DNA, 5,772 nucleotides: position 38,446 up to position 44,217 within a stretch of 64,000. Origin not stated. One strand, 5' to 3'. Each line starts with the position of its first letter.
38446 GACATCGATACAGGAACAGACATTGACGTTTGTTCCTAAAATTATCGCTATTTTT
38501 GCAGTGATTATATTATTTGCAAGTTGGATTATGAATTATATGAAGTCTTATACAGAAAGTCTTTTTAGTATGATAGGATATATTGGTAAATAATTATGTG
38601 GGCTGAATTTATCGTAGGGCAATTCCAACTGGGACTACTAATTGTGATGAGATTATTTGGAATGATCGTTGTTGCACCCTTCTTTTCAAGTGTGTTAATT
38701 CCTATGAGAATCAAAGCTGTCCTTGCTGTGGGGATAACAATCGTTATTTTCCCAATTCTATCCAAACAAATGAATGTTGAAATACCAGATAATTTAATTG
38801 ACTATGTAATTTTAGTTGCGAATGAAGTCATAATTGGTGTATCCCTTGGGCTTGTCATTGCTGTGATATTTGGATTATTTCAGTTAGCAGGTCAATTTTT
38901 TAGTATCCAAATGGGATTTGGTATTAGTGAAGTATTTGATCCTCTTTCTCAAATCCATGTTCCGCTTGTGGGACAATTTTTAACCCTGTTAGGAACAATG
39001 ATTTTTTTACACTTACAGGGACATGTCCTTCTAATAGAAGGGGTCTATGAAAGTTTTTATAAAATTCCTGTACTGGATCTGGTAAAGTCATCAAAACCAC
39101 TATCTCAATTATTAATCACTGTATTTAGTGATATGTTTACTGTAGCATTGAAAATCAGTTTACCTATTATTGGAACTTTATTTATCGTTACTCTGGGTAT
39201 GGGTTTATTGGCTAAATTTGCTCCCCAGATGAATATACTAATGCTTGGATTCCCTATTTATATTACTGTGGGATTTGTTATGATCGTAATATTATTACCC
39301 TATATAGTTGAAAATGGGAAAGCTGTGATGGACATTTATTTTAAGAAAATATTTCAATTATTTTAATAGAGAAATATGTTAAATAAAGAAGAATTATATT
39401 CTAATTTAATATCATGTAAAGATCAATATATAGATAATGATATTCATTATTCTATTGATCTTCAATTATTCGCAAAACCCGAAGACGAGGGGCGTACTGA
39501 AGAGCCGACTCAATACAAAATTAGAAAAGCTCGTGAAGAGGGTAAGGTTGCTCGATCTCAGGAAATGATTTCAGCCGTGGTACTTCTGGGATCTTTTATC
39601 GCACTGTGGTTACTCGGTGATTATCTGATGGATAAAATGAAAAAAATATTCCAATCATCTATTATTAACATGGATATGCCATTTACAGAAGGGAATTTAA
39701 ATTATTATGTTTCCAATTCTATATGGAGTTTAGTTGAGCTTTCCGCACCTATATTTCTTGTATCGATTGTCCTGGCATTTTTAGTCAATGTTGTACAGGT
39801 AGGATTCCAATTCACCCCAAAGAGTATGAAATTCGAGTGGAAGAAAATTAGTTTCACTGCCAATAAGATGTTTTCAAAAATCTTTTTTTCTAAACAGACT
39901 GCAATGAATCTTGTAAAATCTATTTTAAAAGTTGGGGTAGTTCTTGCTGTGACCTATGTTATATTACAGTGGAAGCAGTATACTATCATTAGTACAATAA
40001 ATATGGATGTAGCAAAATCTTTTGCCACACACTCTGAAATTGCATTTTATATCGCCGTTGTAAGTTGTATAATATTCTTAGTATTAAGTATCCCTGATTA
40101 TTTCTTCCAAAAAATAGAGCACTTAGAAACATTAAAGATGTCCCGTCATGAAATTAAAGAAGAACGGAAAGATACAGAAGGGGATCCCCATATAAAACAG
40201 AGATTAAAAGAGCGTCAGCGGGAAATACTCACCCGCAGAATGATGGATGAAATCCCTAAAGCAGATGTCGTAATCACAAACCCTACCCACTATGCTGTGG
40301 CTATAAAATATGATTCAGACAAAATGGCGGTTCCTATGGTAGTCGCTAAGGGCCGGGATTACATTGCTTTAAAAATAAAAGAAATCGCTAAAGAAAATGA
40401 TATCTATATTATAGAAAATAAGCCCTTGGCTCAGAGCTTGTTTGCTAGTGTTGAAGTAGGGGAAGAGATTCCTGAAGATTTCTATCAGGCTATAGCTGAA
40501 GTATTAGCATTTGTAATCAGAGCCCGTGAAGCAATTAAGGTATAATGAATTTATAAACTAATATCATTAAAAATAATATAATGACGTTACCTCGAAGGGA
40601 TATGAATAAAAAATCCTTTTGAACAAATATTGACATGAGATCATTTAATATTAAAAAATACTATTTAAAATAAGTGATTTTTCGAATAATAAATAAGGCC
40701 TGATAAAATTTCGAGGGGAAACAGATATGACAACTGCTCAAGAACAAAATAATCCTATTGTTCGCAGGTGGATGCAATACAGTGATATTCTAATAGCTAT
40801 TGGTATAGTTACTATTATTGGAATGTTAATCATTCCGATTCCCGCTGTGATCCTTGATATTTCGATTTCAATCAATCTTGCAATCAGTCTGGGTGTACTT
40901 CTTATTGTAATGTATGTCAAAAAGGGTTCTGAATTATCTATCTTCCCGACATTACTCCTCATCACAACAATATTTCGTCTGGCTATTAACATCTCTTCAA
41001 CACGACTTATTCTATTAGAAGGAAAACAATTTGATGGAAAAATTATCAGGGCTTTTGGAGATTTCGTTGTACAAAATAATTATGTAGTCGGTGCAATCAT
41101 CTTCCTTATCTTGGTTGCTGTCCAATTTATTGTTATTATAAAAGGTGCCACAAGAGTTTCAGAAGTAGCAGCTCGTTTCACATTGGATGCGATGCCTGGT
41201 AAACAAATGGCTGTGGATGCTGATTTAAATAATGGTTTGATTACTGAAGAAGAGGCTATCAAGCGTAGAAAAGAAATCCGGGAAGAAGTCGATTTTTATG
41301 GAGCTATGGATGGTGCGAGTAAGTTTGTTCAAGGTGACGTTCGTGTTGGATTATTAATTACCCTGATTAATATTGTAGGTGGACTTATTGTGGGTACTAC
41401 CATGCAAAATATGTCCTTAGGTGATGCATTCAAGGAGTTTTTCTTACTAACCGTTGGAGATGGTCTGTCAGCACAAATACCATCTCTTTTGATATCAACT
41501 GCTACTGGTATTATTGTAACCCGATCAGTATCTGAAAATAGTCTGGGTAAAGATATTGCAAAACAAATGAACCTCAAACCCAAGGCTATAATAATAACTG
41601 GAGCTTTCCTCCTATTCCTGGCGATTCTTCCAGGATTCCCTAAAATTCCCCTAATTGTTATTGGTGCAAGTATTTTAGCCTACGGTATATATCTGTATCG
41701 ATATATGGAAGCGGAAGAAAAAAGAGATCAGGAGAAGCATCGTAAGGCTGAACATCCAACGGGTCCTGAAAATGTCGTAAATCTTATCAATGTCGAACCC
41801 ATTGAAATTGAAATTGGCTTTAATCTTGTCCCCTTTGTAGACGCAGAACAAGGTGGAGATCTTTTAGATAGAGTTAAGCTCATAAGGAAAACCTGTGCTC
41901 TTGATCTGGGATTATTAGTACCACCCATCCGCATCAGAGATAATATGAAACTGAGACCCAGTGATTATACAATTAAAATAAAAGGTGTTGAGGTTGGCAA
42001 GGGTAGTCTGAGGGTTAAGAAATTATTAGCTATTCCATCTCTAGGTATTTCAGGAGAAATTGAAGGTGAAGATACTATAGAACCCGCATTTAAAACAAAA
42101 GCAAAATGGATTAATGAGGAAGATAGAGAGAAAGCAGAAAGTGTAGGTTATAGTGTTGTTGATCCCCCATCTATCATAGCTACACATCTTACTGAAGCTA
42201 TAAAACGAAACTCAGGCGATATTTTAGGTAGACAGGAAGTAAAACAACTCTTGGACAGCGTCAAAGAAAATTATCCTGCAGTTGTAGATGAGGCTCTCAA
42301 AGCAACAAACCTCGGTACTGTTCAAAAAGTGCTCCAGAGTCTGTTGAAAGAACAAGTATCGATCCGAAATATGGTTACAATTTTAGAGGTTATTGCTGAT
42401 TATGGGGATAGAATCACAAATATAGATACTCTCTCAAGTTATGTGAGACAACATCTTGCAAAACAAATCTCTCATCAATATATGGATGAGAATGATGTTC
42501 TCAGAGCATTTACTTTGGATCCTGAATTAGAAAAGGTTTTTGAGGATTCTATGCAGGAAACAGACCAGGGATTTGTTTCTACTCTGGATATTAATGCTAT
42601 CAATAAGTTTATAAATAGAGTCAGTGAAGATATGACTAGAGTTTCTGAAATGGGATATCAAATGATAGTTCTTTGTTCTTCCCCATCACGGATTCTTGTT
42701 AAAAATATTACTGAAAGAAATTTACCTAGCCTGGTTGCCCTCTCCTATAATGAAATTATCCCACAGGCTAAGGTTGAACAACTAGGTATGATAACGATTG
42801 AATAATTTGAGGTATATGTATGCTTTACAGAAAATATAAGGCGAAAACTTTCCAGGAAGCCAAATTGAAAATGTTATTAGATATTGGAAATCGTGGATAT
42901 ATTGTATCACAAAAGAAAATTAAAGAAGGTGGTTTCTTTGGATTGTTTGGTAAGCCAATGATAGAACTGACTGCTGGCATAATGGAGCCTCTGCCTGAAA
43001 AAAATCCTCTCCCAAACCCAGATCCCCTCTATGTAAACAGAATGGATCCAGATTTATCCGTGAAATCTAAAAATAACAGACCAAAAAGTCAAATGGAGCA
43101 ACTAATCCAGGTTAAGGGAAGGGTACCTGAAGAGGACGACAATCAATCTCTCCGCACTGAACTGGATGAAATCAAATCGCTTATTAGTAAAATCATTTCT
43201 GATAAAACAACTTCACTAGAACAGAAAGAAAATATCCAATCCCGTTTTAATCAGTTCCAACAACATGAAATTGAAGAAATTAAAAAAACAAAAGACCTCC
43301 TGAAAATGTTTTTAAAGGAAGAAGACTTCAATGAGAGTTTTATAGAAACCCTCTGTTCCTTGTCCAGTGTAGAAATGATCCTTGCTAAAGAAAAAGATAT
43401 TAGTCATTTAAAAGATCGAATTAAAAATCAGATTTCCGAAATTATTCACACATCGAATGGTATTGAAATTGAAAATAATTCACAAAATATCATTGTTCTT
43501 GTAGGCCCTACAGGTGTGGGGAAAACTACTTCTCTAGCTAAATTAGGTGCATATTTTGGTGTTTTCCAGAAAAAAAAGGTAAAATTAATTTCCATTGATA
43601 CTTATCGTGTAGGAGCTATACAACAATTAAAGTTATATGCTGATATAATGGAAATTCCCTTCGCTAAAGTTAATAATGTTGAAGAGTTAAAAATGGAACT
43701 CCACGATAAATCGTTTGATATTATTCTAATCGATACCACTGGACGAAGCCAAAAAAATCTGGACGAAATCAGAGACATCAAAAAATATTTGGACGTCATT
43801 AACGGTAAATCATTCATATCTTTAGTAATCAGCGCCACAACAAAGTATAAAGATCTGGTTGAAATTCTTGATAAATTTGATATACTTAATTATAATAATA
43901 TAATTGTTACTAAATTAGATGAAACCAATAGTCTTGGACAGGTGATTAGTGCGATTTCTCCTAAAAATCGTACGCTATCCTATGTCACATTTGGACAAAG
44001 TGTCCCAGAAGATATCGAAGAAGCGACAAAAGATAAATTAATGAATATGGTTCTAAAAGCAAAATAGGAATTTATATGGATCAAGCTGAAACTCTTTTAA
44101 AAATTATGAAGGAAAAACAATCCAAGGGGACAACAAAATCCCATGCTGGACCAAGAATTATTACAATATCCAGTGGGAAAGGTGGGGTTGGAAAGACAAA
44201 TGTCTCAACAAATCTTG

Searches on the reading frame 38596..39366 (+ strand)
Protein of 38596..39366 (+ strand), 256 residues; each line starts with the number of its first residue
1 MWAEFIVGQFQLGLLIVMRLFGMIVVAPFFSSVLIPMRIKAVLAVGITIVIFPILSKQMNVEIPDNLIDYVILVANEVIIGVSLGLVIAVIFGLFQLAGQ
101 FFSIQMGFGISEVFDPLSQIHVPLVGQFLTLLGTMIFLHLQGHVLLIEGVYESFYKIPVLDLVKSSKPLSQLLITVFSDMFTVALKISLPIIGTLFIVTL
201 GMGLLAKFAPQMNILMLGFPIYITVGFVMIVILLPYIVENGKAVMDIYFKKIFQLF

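Call 82: search_protein_families(library=pfam, proteins=[window:38596-39366:+], max_evalue=0.00001)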
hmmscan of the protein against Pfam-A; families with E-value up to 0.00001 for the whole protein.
window:38596-39366:+ (256 aa): 1 family
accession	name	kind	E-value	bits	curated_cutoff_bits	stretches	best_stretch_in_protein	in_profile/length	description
PF01311.25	Bac_export_1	-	8.1e-64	215.8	27.8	1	13-243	4-225/230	Bacterial export proteins, family 1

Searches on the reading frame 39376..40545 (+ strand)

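Call 82: search_protein_families(library=pfam, proteins=[window:39376-40545:+], max_evalue=0.00001)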
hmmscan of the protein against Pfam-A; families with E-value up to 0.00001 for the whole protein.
window:39376-40545:+ (389 aa): 1 family
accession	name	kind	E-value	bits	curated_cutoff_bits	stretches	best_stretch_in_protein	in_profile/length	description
PF01312.24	Bac_export_2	-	8.9e-121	403.6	24.4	1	39-380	2-335/335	FlhB HrpN YscU SpaS Family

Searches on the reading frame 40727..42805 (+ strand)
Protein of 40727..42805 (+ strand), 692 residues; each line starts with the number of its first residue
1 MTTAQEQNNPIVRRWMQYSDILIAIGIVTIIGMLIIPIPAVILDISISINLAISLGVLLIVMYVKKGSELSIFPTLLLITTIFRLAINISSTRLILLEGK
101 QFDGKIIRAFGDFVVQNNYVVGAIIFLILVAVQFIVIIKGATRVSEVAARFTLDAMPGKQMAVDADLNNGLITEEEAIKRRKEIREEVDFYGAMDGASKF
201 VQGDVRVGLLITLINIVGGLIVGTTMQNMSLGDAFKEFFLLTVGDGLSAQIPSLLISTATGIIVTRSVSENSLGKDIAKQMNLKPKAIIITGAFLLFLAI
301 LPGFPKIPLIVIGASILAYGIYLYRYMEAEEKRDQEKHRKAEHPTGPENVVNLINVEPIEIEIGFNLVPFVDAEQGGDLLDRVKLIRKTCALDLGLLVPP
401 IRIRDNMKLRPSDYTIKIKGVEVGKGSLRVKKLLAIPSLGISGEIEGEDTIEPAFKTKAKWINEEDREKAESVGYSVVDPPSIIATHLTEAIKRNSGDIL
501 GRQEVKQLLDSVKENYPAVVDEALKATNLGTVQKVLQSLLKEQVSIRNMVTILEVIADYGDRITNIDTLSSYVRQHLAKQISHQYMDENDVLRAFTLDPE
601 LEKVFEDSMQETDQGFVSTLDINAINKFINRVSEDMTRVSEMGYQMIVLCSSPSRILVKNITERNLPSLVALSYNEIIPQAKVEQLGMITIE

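Call 82: search_protein_families(library=pfam, proteins=[window:40727-42805:+], max_evalue=0.00001)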
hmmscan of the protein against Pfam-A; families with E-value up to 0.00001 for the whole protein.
window:40727-42805:+ (692 aa): 1 family
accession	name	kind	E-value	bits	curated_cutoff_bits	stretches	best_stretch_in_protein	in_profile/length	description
PF00771.25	FHIPEP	-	9e-257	854.3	29.1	1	30-681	1-656/657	FHIPEP family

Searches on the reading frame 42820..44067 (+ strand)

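Call 82: search_protein_families(library=pfam, proteins=[window:42820-44067:+], max_evalue=0.00001)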
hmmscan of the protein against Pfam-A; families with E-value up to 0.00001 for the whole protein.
window:42820-44067:+ (415 aa): 1 family
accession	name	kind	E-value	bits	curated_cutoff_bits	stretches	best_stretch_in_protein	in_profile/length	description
PF00448.28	SRP54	-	3.8e-39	134.8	22.7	1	223-412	2-195/196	SRP54-type protein, GTPase domain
